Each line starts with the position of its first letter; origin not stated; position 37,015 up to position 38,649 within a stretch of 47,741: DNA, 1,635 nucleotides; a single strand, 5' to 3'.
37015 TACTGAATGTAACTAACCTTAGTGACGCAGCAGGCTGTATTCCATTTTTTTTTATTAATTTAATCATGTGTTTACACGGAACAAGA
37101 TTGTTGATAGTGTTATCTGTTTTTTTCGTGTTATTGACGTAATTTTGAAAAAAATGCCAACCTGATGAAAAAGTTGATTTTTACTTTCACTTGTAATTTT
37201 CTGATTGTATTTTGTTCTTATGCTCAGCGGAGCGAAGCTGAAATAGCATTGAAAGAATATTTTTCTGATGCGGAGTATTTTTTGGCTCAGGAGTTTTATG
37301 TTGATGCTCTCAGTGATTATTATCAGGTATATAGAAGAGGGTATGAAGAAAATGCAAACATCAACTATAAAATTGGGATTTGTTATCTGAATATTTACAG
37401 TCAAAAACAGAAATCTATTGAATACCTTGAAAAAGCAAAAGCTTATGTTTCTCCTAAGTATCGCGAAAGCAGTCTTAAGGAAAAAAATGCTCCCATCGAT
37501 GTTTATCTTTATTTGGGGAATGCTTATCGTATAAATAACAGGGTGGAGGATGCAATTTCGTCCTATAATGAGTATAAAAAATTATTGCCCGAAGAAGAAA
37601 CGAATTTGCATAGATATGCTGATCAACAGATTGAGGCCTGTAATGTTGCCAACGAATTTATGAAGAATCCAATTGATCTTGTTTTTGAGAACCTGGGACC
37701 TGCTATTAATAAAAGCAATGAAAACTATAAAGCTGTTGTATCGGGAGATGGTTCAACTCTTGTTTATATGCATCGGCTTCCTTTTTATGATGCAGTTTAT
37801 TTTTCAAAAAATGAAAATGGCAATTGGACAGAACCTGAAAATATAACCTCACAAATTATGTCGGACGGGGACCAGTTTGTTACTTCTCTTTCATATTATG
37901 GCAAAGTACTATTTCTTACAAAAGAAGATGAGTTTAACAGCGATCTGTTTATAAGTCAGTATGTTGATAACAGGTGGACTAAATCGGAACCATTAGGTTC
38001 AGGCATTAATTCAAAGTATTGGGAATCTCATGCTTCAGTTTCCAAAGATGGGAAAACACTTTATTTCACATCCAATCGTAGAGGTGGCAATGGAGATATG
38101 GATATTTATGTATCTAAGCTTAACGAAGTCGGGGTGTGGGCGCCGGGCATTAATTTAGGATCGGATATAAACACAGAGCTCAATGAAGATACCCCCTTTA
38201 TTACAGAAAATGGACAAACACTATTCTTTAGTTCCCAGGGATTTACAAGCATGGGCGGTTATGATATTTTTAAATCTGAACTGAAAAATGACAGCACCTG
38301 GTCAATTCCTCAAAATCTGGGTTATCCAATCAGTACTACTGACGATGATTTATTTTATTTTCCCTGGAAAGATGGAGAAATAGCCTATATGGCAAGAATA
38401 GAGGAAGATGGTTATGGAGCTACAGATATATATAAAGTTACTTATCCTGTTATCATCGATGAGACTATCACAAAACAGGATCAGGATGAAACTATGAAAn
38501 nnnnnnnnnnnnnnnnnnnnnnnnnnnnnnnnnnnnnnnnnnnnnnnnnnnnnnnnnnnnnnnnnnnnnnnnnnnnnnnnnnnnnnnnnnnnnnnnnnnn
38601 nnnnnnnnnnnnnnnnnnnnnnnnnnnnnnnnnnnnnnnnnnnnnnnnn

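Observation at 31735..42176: Tandem five-member family of PorE-like (TPR + PD40 beta-propeller) envelope proteins with different C-terminal modules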

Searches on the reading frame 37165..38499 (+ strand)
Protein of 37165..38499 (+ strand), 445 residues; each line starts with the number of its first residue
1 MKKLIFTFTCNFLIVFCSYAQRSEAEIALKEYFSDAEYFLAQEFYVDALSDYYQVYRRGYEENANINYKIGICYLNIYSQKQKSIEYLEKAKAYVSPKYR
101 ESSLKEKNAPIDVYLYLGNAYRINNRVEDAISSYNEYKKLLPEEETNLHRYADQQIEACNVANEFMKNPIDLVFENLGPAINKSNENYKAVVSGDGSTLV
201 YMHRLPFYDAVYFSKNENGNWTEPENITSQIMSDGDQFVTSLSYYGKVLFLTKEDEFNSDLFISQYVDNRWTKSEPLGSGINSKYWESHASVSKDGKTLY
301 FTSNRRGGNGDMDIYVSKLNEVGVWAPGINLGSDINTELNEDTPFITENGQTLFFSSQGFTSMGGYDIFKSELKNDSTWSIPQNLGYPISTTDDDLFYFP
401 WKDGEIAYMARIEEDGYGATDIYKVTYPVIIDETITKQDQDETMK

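Call 19: find_related_loci(query=A2, collection=genome_contigs, flank=10000)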
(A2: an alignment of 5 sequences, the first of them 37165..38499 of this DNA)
Query A2 (445 aa) in genome_contigs; peptide patterns used: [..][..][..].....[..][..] (x = any residue, [..] = any of these).
597 stretches matched a pattern (row limit reached: there are more); 575 encode a relative of the query (tblastn E <= 1e-3); the best 80 are kept; 80 distinct loci.
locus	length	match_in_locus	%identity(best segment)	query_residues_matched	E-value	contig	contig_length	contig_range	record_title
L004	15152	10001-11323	75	1-441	0e+0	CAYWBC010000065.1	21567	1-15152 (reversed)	MAG TPA_asm: uncultured Bacteroidales bacterium isolate binchicken_co129_395 genome assembly, contig: NODE_6881_length_2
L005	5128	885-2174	76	1-430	0e+0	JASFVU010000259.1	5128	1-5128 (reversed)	MAG: Bacteroidales bacterium isolate D1105M20metaG_Bin_9 D1105M20metaG_FD_scaffold_7027_c1, whole genome shotgun sequenc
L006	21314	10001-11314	74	1-438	0e+0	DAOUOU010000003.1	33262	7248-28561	MAG TPA_asm: Bacteroidales bacterium isolate CSMAG_82 CSMAG_82_k119_162036_length_33262_cov_18.9912, whole genome shotgu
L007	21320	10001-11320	72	1-440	0e+0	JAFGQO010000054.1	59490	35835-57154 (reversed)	MAG: Bacteroidales bacterium isolate Zod_Metabat.768 k87_2978314, whole genome shotgun sequence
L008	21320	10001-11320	72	1-440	0e+0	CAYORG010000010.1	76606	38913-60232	MAG TPA_asm: uncultured Bacteroidales bacterium isolate binchicken_co89_594 genome assembly, contig: NODE_344_length_766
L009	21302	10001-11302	69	1-434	0e+0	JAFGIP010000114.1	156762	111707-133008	MAG: Bacteroidales bacterium isolate Zod_Metabat.217 k87_14834202, whole genome shotgun sequence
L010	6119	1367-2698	65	1-445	0e+0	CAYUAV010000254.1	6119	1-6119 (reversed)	MAG TPA_asm: uncultured Bacteroidales bacterium isolate SRP214966_co4_214 genome assembly, contig: NODE_17920_length_611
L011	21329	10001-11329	64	1-444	0e+0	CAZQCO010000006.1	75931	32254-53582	MAG TPA_asm: uncultured Bacteroidales bacterium isolate binchicken_co81_449 genome assembly, contig: NODE_263_length_759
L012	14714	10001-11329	63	1-444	0e+0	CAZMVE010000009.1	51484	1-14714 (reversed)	MAG TPA_asm: uncultured Bacteroidales bacterium isolate binchicken_co116_411 genome assembly, contig: NODE_478_length_51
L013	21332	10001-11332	61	1-444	0e+0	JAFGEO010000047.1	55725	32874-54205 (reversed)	MAG: Bacteroidales bacterium isolate Zod_Metabat.1236 k87_2848444, whole genome shotgun sequence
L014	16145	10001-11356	60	1-445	0e+0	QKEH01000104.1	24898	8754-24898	MAG: Bacteroidetes bacterium isolate SZUA-471 scaffold_4632, whole genome shotgun sequence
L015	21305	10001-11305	61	1-435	0e+0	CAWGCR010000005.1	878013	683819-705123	MAG: uncultured Bacteroidales bacterium isolate MFD03804.bin.2.165 genome assembly, contig: contig_36342, whole genome s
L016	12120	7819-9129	70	1-437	0e+0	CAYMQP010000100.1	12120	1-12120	MAG TPA_asm: uncultured Bacteroidales bacterium isolate binchicken_co178_8 genome assembly, contig: NODE_6404_length_121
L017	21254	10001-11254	61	12-427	1e-171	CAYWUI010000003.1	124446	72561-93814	MAG TPA_asm: uncultured Bacteroidales bacterium isolate binchicken_co34_333 genome assembly, contig: NODE_89_length_1244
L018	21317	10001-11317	60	9-443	3e-170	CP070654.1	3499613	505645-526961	MAG: Bacteroidales bacterium isolate bin82 chromosome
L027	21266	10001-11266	58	1-425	3e-161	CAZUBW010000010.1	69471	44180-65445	MAG TPA_asm: uncultured Bacteroidales bacterium isolate SRP294416_co1_234 genome assembly, contig: NODE_470_length_69471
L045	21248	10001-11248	56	4-425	1e-155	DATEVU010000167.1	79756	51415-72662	MAG TPA_asm: Bacteroidales bacterium isolate SMAG_U8375 k141_1721688, whole genome shotgun sequence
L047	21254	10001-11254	55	17-433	1e-153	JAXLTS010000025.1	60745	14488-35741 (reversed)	MAG: Bacteroidales bacterium isolate STL-BAC10 C4.95.fa-25, whole genome shotgun sequence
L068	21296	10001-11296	49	1-436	1e-133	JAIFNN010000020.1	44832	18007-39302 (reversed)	MAG: Bacteroidetes bacterium isolate bin_92 scaffold_323, whole genome shotgun sequence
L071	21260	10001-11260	50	1-423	5e-133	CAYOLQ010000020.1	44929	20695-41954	MAG TPA_asm: uncultured Chitinophaga sp. isolate SRP272421_co2_74 genome assembly, contig: NODE_1458_length_44929_cov_6.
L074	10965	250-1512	50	20-443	3e-131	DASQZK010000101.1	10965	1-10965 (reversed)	MAG TPA_asm: Bacteroidales bacterium isolate SMAG_U11090 k141_25395, whole genome shotgun sequence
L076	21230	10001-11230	50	33-441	5e-131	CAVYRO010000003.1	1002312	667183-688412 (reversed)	MAG: uncultured Bacteroidales bacterium isolate MFD05684.bin.1.228 genome assembly, contig: contig_16139, whole genome s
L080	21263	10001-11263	49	1-423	1e-128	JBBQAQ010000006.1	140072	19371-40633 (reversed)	MAG: Bacteroidales bacterium isolate Co_metawrap_1449 Cmw_1449_k141_8737552_length_140072_cov_59.9983, whole genome shot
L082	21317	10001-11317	47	12-438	2e-128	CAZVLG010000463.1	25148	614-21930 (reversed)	MAG TPA_asm: uncultured Bacteroides sp. isolate SRP185410_co1_464 genome assembly, contig: k141_2377250, whole genome sh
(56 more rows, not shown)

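Call 82: search_protein_representatives(alignment_id=A2)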
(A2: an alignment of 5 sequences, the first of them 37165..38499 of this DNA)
Query: 5 sequences, 443 profile positions. Proteins with E-value up to 0.001 (for the whole library): 40134; up to 1e-10: 28827; up to 1e-30: 11785. The best 150 are listed.
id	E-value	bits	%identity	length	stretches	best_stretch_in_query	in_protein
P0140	1.2e-290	980.0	-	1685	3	12-426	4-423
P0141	4.0e-175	599.2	-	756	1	8-441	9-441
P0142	1.5e-174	597.4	-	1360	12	272-394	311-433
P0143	2.5e-172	590.0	-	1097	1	5-429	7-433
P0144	5.0e-172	589.0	-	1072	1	8-442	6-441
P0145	1.3e-170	584.4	-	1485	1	5-440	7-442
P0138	4.6e-168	576.0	-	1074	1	6-442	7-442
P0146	2.0e-166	570.6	-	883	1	14-436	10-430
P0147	2.1e-166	570.5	-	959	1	4-429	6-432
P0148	3.5e-166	569.8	-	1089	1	2-438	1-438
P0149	1.5e-165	567.7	-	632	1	8-428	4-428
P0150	3.1e-164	563.4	-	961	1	1-429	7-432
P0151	2.6e-163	560.3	-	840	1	11-427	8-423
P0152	2.9e-163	560.2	-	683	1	5-442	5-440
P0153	6.2e-163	559.1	-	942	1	9-429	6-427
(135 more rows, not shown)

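Call 97: search_protein_families(library=pfam, proteins=[L027:19523-20641:+, L082:16165-16842:+, L068:13914-14468:-, L068:17348-17989:-, L047:17588-20116:-, L045:15987-16868:+, L076:16918-17718:+, L071:2120-3451:+, L080:1155-1904:+, L074:7850-8650:+], max_evalue=0.0001)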
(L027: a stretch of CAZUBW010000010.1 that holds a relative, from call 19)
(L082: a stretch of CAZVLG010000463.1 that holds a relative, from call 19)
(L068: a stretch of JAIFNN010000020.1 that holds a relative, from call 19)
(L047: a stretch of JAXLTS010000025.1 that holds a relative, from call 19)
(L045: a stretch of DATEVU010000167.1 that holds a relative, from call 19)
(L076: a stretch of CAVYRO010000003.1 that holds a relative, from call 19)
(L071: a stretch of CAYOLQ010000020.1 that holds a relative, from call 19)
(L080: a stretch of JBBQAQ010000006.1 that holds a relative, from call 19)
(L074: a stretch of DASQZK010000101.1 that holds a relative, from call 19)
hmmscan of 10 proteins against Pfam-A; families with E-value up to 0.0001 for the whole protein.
L027:19523-20641:+ (372 aa): 2 families
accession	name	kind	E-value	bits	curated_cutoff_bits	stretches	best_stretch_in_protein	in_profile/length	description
PF06144.19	DNA_pol3_delta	-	4.4e-15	56.2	21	1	60-173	1-121/124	DNA polymerase III, delta subunit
PF21694.2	DNA_pol3_delta_C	-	6.7e-08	33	27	1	251-355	3-107/121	DNA polymerase III delta subunit, C-terminal domain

L082:16165-16842:+ (225 aa): 1 family
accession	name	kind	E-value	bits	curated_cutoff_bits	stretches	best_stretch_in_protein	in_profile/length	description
PF01694.28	Rhomboid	-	2.9e-26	92.8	22.6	1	57-209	2-139/143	Rhomboid domain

L068:13914-14468:- (184 aa): 1 family
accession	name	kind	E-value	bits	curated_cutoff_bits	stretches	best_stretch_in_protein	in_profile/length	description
PF13588.12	HSDR_N_2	-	2.6e-36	124.5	25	1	64-173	1-110/110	Type I restriction enzyme R protein N terminus (HSDR_N)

L068:17348-17989:- (213 aa): 1 family
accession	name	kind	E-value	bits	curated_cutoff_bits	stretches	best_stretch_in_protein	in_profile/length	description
PF02622.21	DUF179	-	7.3e-46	156.4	27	1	44-196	1-156/157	AlgH-like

L047:17588-20116:- (842 aa): 4 families
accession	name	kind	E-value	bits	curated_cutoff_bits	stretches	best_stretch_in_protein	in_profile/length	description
PF00676.26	E1_dh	-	3e-23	82.7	22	1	76-388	21-293/300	Dehydrogenase E1 component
PF02780.25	Transketolase_C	-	6e-23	81.5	25.9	1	700-807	4-108/124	Transketolase, C-terminal domain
PF02779.29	Transket_pyr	-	2.5e-17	63.5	27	1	508-680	4-173/174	Transketolase, pyrimidine binding domain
PF17147.9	PFOR_II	-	9.1e-05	23.2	27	0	707-780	2-74/102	Pyruvate:ferredoxin oxidoreductase core domain II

L045:15987-16868:+ (293 aa): 1 family
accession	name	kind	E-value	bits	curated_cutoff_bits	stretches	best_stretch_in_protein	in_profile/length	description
PF01063.24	Aminotran_4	-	1e-39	137.1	28.5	1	41-263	2-218/223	Amino-transferase class IV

L076:16918-17718:+ (266 aa): 4 families
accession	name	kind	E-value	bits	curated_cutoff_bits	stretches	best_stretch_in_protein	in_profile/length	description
PF13242.12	Hydrolase_like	-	1.2e-14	54.3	22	1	206-253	1-49/75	HAD-hyrolase-like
PF13419.12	HAD_2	-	4.1e-09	37.3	23.8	1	208-252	134-178/178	Haloacid dehalogenase-like hydrolase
PF08645.17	PNK3P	-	4e-07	30.3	22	1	110-235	3-126/161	Polynucleotide kinase 3 phosphatase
PF00702.32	Hydrolase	-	6e-07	30.5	26.4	1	138-246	102-191/191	haloacid dehalogenase-like hydrolase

L071:2120-3451:+ (443 aa): 2 families
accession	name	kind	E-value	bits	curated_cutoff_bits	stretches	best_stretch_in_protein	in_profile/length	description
PF02784.22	Orn_Arg_deC_N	-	1.7e-46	159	23.4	1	68-310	3-247/247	Pyridoxal-dependent decarboxylase, pyridoxal binding domain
PF00278.28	Orn_DAP_Arg_deC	-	5.5e-19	68.7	23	1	307-398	2-95/95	Pyridoxal-dependent decarboxylase, C-terminal sheet domain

L080:1155-1904:+ (249 aa): 5 families
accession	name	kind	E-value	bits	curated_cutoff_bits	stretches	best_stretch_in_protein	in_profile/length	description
PF13662.12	Toprim_4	-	2e-25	89.2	25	1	122-212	2-85/85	Toprim domain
PF21176.3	RecR_HhH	-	9.8e-10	38.5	27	1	49-87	2-40/45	RecR, helix-hairpin-helix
PF01751.28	Toprim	-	1.8e-08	34.9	23.1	1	122-203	1-86/96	Toprim domain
PF21175.2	RecR_C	-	2e-08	34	22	1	214-236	1-23/24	RecR, C-terminal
PF02132.21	RecR_ZnF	-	3e-08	33.7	22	1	95-115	1-21/21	RecR, Cys4-zinc finger domain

L074:7850-8650:+ (266 aa): 1 family
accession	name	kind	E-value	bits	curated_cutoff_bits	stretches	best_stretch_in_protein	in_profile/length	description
PF01048.26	PNP_UDP_1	-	1.9e-29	103.2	25.1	1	71-226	44-207/233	Phosphorylase superfamily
